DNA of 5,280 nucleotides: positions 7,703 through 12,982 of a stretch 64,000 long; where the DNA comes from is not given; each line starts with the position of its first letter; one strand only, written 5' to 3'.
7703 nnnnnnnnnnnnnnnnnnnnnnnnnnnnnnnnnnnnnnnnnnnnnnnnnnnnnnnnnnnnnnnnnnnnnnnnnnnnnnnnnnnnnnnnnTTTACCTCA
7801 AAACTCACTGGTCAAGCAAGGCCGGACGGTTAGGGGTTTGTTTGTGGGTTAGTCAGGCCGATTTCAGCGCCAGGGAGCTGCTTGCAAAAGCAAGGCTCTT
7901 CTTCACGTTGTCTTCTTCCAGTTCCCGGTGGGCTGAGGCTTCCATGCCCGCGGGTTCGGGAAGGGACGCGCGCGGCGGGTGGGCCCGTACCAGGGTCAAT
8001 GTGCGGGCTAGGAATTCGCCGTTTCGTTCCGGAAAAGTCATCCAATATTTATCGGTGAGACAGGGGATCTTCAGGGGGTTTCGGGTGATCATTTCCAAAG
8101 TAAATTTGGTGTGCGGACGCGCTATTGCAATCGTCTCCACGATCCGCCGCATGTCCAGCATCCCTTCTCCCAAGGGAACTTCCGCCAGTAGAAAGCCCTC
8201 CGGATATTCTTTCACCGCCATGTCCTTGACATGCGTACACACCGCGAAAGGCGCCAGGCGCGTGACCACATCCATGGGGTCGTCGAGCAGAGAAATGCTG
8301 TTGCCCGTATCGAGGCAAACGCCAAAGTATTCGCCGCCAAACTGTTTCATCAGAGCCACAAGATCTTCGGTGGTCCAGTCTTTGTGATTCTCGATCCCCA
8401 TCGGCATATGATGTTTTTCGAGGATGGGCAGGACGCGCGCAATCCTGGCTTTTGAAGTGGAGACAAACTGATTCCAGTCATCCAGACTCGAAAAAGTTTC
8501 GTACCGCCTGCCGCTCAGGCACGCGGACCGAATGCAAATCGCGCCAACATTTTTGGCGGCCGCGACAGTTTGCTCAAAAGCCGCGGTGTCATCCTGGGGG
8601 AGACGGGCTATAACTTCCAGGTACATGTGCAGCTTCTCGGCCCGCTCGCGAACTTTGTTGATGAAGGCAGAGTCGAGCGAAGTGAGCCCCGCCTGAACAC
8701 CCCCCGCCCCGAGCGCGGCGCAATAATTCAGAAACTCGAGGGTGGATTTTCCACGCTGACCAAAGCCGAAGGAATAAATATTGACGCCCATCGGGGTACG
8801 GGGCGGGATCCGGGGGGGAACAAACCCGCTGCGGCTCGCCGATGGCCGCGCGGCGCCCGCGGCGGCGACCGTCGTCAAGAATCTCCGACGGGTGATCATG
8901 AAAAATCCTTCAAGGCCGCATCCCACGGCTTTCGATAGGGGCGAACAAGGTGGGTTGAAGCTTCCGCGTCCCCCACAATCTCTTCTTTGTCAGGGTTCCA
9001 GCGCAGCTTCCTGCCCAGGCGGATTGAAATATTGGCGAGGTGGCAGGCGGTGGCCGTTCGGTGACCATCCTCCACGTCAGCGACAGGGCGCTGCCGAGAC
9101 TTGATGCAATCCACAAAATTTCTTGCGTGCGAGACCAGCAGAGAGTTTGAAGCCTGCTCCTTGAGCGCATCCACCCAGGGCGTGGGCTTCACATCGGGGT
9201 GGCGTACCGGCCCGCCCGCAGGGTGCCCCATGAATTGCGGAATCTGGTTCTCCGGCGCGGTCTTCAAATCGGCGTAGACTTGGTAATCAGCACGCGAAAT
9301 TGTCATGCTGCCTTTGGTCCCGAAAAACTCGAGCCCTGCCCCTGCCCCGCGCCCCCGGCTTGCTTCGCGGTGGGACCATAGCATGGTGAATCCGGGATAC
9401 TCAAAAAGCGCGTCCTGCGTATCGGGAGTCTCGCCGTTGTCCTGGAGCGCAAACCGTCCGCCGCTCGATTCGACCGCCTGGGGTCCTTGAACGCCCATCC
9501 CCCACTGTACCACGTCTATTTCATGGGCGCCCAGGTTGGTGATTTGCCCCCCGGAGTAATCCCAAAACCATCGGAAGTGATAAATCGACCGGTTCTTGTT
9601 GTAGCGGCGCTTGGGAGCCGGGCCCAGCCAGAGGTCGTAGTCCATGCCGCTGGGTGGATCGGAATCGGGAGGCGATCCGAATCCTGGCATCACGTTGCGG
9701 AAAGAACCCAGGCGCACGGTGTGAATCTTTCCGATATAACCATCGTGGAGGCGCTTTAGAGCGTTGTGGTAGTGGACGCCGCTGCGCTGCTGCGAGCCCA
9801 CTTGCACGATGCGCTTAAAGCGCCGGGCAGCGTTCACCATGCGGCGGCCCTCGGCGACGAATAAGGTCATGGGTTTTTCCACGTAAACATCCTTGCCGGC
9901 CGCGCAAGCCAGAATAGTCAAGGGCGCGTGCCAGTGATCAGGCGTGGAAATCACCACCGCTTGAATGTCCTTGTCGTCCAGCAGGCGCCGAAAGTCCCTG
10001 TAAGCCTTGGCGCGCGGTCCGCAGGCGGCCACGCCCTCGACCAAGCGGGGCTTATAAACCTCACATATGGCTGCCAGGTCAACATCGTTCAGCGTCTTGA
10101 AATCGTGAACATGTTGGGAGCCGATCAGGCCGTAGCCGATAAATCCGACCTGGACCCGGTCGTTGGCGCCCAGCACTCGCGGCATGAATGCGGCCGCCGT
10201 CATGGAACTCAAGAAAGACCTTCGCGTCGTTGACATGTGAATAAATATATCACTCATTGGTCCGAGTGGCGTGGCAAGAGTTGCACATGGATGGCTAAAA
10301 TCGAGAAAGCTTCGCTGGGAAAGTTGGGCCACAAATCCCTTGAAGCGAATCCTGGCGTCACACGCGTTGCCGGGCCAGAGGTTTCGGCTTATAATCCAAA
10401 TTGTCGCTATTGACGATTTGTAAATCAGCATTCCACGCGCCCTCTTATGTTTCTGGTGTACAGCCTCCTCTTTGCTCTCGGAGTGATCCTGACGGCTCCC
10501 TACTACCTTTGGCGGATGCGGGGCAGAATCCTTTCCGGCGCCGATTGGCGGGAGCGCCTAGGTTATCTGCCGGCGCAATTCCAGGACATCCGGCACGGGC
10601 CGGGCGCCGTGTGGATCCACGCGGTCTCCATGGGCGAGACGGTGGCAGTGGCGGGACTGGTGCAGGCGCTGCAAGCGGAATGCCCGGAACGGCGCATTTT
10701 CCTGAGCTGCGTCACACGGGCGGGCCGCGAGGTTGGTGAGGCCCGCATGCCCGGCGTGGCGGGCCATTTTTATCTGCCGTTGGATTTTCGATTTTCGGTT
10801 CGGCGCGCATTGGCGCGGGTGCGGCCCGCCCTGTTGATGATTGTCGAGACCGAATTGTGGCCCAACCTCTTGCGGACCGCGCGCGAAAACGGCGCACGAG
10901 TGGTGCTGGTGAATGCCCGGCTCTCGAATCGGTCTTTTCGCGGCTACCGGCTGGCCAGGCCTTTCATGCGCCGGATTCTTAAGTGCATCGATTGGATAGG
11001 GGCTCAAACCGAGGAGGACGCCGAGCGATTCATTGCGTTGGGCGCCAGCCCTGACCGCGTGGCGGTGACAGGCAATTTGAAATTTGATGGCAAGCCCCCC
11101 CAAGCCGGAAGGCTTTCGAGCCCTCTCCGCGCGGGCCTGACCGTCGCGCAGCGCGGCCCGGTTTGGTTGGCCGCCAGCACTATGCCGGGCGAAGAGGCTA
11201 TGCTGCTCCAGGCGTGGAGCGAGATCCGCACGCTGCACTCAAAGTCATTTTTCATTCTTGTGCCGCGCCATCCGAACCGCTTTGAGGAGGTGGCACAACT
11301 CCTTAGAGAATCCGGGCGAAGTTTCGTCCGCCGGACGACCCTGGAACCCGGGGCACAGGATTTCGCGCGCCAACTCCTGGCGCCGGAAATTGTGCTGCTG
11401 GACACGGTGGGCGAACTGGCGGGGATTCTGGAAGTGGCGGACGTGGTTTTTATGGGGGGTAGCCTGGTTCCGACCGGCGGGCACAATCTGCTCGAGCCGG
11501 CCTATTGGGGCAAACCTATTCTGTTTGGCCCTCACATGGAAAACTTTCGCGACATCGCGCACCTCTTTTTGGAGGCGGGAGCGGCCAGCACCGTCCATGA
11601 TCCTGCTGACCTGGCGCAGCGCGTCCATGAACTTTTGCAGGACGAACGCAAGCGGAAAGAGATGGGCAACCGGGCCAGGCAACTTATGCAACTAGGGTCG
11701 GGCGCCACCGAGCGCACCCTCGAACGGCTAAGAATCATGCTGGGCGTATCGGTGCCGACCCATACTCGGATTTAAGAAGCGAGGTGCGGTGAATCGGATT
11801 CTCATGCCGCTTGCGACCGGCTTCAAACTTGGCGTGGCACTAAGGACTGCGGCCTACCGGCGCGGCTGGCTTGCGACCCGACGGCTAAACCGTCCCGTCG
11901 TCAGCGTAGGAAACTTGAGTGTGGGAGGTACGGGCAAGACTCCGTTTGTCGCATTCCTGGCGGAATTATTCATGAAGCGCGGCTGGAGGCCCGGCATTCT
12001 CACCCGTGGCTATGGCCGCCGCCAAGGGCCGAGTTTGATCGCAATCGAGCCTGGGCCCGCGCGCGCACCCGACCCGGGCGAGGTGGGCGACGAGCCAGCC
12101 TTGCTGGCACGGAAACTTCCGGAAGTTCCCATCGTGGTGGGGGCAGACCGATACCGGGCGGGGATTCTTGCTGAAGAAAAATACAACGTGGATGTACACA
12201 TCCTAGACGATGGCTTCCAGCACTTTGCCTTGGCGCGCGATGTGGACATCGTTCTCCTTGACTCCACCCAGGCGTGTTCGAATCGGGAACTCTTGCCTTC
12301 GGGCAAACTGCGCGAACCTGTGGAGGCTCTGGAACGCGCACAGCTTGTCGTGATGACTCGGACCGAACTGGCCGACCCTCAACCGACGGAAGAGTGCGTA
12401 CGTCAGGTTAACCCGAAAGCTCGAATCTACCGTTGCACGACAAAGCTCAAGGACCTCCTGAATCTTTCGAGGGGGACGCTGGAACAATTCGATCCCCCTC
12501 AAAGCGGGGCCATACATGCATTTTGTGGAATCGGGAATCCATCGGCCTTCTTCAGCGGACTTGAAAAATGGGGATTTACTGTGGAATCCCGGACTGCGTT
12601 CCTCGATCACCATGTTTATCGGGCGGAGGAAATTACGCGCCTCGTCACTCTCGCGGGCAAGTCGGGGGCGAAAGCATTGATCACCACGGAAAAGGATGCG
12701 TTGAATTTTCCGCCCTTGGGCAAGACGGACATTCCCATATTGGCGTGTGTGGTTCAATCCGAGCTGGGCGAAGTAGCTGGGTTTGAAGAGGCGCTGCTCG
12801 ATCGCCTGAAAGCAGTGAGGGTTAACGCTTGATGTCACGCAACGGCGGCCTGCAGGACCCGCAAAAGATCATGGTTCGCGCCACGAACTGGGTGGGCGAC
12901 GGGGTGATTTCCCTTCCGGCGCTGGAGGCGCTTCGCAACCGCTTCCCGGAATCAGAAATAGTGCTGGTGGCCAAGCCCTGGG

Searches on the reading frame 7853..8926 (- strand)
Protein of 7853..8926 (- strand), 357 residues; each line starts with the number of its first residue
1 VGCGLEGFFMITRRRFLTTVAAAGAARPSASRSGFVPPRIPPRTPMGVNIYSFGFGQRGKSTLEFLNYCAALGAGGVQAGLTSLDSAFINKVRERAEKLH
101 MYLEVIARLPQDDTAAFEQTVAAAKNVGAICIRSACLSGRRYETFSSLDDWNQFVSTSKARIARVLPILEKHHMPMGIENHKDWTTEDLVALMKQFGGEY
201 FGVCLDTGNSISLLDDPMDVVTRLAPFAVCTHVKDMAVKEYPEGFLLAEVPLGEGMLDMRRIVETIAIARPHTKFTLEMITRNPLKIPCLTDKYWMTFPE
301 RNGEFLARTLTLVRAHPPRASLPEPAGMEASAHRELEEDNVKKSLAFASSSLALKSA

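Call 57: search_protein_families(library=pfam, proteins=[window:7853-8926:-])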
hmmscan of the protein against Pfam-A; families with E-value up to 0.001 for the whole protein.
window:7853-8926:- (357 aa): 1 family
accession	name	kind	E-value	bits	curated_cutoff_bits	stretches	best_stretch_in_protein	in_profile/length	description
PF01261.30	AP_endonuc_2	-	3.2e-14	53.7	31.1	1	68-283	3-233/249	Xylose isomerase-like TIM barrel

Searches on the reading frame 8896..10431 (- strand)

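Call 57: search_protein_families(library=pfam, proteins=[window:8896-10431:-])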
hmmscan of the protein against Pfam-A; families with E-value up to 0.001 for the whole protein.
window:8896-10431:- (511 aa): 4 families
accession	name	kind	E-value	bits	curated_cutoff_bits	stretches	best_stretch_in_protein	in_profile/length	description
PF19051.5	GFO_IDH_MocA_C2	-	1.3e-27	97.4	23.3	2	260-315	49-104/254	Oxidoreductase family, C-terminal alpha/beta domain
PF01408.29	GFO_IDH_MocA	-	5.5e-22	79.1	24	1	94-212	2-119/120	Oxidoreductase family, NAD-binding Rossmann fold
PF22725.1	GFO_IDH_MocA_C3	-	3e-10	40.6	27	1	284-376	31-123/124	GFO/IDH/MocA C-terminal domain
PF02894.22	GFO_IDH_MocA_C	-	0.00026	21.3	22.9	1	287-458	31-198/218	Oxidoreductase family, C-terminal alpha/beta domain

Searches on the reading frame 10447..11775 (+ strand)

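Call 57: search_protein_families(library=pfam, proteins=[window:10447-11775:+])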
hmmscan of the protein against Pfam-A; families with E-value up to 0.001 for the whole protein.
window:10447-11775:+ (442 aa): 3 families
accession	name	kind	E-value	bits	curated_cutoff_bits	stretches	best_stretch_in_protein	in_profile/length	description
PF04413.22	Glycos_transf_N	-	2.2e-64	216.7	23.9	1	33-214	2-178/179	3-Deoxy-D-manno-octulosonic-acid transferase (kdotransferase)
PF00534.26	Glycos_transf_1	-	5.3e-06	26.5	26.4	1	323-412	85-171/172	Glycosyl transferases group 1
PF13579.12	Glyco_trans_4_4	-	1.5e-05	25.8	29.7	1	65-210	4-157/158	Glycosyl transferase 4-like domain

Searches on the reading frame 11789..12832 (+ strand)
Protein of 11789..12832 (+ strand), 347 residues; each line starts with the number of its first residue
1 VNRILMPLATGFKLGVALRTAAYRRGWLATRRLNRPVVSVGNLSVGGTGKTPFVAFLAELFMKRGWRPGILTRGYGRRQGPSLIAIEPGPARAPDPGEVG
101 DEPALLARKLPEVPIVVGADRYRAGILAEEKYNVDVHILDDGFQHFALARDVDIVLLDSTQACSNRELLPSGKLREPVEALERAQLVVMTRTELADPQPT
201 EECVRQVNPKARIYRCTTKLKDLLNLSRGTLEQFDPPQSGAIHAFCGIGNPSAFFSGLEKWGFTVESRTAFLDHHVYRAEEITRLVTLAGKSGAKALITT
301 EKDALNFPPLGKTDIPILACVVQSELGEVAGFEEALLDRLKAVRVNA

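Call 58: search_protein_families(library=pfam, proteins=[window:11789-12832:+])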
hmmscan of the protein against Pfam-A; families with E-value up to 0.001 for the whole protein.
window:11789-12832:+ (347 aa): 1 family
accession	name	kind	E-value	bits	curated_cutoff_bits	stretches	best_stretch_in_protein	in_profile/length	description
PF02606.20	LpxK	-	1.4e-91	307.5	27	1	2-340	2-327/328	Tetraacyldisaccharide-1-P 4'-kinase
